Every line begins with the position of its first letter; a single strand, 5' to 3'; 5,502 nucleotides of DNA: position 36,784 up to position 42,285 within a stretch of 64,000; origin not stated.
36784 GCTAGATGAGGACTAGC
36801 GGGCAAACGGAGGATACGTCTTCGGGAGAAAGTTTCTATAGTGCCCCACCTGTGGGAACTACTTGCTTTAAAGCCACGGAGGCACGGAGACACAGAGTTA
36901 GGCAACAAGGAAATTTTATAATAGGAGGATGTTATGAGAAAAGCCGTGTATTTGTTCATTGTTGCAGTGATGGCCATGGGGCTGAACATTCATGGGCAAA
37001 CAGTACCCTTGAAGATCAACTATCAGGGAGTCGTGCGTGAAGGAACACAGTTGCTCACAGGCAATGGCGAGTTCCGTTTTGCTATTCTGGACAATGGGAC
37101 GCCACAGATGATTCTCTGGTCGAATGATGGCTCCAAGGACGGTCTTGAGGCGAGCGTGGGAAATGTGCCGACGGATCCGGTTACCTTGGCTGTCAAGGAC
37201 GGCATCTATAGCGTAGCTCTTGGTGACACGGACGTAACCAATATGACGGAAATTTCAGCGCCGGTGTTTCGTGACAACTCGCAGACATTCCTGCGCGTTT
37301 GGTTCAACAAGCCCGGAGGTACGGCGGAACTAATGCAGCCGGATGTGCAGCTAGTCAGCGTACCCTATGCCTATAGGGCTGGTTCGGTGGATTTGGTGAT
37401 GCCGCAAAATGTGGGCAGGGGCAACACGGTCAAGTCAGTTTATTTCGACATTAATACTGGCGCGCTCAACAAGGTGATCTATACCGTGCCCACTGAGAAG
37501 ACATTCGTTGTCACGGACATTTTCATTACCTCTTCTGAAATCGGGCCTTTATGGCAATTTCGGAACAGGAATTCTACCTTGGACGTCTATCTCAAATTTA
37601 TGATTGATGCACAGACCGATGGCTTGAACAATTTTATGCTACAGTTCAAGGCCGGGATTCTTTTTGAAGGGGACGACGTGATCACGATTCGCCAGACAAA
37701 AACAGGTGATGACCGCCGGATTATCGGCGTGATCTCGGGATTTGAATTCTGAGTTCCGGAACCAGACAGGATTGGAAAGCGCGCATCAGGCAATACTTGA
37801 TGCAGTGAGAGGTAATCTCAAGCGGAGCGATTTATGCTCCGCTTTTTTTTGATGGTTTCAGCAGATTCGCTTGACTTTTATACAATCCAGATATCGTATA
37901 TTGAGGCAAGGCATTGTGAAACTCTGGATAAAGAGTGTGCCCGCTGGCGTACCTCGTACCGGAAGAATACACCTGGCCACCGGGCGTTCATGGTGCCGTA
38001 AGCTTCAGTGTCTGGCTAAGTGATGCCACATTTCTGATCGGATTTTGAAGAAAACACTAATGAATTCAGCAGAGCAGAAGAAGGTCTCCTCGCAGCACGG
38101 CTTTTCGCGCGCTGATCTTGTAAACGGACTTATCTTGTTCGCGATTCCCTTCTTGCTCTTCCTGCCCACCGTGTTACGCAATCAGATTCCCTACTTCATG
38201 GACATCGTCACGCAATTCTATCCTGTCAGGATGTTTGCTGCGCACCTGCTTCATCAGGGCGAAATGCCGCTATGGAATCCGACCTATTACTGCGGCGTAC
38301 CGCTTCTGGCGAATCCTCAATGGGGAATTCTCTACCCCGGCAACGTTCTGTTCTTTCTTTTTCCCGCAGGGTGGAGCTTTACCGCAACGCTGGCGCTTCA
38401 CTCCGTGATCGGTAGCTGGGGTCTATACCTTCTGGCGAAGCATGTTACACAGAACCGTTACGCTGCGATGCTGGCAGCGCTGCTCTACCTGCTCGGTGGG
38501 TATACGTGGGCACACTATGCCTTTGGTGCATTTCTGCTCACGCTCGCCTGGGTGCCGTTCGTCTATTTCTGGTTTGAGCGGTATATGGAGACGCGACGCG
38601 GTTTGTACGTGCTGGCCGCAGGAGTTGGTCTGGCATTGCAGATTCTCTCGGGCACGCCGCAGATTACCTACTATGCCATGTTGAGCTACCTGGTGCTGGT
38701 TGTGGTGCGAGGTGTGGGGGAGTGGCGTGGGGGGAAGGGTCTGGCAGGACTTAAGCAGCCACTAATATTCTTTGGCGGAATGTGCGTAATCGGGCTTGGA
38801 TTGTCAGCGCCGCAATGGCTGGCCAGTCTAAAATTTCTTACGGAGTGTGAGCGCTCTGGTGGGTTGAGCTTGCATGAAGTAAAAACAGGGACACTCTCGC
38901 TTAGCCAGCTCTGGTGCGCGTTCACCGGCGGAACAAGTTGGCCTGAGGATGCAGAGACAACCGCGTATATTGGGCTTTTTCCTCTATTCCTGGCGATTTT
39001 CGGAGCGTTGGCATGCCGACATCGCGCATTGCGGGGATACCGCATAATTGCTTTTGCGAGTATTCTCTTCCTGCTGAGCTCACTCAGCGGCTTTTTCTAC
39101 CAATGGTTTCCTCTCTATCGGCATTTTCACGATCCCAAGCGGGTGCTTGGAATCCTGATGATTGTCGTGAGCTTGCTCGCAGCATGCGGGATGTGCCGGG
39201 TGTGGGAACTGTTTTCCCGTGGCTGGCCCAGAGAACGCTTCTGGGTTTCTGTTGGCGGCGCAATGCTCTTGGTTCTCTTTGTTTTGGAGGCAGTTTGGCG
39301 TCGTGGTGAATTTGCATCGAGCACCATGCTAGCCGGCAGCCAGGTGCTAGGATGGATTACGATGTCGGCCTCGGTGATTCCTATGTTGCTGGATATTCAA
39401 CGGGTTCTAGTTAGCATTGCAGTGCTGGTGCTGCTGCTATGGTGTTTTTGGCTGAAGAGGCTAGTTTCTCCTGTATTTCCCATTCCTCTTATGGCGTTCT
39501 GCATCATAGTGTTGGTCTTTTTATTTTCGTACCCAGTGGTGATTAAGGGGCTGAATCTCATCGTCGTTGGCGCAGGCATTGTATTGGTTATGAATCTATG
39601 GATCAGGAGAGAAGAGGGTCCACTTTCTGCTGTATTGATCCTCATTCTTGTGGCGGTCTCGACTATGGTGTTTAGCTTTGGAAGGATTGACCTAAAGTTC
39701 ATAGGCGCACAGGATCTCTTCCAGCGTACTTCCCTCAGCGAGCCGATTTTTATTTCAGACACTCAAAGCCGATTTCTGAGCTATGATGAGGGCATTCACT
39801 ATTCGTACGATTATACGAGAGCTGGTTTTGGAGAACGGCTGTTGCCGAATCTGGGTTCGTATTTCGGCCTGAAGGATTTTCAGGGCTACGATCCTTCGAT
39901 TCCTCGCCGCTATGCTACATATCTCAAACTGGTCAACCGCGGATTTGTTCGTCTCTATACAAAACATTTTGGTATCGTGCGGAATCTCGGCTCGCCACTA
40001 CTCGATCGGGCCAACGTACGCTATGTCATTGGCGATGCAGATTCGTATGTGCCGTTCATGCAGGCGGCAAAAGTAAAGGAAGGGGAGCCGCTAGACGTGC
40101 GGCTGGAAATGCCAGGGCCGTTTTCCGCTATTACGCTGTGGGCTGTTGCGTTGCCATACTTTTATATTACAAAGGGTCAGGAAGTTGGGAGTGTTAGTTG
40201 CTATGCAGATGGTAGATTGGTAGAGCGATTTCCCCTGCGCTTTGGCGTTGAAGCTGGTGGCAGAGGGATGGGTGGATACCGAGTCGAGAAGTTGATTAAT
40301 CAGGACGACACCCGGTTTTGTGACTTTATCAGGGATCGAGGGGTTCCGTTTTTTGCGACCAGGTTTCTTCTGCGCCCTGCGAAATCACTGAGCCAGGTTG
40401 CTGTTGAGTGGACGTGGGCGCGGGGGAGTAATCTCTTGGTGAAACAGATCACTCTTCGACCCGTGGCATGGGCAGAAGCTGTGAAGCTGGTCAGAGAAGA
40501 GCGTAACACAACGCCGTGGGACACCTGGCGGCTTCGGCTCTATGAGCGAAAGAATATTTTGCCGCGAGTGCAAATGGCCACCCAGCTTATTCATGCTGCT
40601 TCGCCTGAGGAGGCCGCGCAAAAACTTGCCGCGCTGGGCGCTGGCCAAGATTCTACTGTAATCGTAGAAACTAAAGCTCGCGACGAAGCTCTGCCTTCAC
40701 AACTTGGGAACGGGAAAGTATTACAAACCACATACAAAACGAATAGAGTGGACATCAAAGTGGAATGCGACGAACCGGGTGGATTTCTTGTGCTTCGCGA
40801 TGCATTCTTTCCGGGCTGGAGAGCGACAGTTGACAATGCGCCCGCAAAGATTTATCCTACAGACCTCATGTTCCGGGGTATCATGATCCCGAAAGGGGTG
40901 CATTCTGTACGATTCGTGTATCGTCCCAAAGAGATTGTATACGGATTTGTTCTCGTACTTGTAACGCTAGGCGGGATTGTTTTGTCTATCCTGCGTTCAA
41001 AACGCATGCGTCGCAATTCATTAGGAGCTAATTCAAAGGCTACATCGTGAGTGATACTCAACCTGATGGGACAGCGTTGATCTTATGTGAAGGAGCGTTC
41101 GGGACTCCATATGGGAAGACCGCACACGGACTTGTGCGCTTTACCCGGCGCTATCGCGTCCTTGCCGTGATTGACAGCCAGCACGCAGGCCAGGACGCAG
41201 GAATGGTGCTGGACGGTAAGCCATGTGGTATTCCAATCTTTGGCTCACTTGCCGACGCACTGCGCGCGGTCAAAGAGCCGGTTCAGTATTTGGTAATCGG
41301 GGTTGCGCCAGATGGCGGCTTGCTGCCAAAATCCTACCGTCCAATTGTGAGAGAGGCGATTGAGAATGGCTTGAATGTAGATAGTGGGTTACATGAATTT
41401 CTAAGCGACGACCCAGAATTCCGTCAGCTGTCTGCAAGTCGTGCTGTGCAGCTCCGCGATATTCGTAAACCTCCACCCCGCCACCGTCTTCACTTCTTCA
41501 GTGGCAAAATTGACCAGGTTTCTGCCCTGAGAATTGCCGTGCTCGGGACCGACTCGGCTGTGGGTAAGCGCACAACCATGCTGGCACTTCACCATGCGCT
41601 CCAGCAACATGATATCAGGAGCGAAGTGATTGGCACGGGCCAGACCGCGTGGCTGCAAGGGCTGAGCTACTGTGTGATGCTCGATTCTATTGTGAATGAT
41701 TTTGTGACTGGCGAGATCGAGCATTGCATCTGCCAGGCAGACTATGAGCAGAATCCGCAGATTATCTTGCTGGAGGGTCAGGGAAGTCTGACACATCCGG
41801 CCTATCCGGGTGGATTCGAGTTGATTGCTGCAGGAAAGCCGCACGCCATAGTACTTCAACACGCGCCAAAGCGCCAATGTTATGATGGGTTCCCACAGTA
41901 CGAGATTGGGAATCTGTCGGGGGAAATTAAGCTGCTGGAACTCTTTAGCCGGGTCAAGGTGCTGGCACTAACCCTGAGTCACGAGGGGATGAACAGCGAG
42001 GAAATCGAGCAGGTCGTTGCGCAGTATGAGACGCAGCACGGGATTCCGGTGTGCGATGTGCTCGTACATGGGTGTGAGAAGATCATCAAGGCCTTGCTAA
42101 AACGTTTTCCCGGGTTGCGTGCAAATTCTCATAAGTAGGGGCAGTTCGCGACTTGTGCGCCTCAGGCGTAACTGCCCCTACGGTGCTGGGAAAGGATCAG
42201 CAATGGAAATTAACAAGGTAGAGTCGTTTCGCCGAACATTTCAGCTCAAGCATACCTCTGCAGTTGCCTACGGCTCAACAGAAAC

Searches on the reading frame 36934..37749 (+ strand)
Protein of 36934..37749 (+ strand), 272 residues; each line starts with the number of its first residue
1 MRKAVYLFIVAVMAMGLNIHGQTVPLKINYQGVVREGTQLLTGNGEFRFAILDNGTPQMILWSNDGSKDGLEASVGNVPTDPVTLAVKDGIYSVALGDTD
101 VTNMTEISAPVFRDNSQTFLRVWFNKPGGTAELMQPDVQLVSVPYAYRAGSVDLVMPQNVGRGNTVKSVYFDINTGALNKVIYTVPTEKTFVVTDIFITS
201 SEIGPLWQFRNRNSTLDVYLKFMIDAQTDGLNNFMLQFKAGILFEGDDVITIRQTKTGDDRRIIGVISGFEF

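Call 5: search_protein_families(library=pfam, proteins=[window:36934-37749:+], max_evalue=0.01)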
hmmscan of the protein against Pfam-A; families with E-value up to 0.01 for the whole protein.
window:36934-37749:+ (272 aa): 0 families

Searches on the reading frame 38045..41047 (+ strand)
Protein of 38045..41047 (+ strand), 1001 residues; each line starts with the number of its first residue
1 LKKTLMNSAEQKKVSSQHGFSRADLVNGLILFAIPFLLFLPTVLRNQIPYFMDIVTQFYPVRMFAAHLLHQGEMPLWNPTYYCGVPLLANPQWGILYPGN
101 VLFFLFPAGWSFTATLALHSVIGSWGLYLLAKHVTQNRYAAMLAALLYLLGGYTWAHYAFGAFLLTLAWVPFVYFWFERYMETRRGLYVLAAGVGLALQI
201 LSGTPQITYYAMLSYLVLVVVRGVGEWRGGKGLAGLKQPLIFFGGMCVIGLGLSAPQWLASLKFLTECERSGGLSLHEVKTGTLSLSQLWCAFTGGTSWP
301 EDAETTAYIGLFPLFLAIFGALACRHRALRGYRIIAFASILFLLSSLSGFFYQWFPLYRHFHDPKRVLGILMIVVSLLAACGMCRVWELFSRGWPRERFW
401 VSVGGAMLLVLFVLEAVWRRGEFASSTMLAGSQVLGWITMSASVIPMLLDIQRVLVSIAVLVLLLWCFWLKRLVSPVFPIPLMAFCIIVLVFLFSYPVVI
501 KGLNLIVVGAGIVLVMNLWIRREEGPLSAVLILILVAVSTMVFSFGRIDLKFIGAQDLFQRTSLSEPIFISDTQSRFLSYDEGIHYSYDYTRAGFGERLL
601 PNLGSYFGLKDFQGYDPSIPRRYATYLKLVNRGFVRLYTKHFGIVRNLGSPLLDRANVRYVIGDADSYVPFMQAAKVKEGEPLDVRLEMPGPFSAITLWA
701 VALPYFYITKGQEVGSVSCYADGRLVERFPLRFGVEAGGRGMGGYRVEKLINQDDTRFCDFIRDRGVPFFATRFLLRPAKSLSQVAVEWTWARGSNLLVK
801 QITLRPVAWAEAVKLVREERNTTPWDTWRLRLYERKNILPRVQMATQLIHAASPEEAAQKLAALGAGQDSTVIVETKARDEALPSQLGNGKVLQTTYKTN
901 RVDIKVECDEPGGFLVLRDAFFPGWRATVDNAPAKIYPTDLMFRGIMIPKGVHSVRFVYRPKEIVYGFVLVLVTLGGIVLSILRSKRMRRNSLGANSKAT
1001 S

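Call 5: search_protein_families(library=pfam, proteins=[window:38045-41047:+], max_evalue=0.01)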
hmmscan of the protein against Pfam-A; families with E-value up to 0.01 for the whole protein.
window:38045-41047:+ (1001 aa): 2 families
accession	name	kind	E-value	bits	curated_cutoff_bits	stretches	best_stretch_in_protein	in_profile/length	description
PF09586.16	YfhO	-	2.7e-12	46.3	28.5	1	886-970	750-834/835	Bacterial membrane protein YfhO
PF13231.12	PMT_2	-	0.0016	19.1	26.1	1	109-219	21-132/160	Dolichyl-phosphate-mannose-protein mannosyltransferase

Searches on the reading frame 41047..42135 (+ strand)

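Call 41: search_protein_families(library=pfam, proteins=[window:41047-42135:+], max_evalue=0.00001)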
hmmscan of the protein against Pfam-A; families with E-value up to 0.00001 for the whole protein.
window:41047-42135:+ (363 aa): 2 families
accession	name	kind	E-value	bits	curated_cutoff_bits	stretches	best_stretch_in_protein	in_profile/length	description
PF07755.17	DUF1611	-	3.1e-61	206.8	25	1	150-346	2-200/201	Domain of unknown function (DUF1611_C) P-loop domain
PF17396.8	DUF1611_N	-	9.5e-29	100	22.6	1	45-142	2-95/95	Domain of unknown function (DUF1611_N) Rossmann-like domain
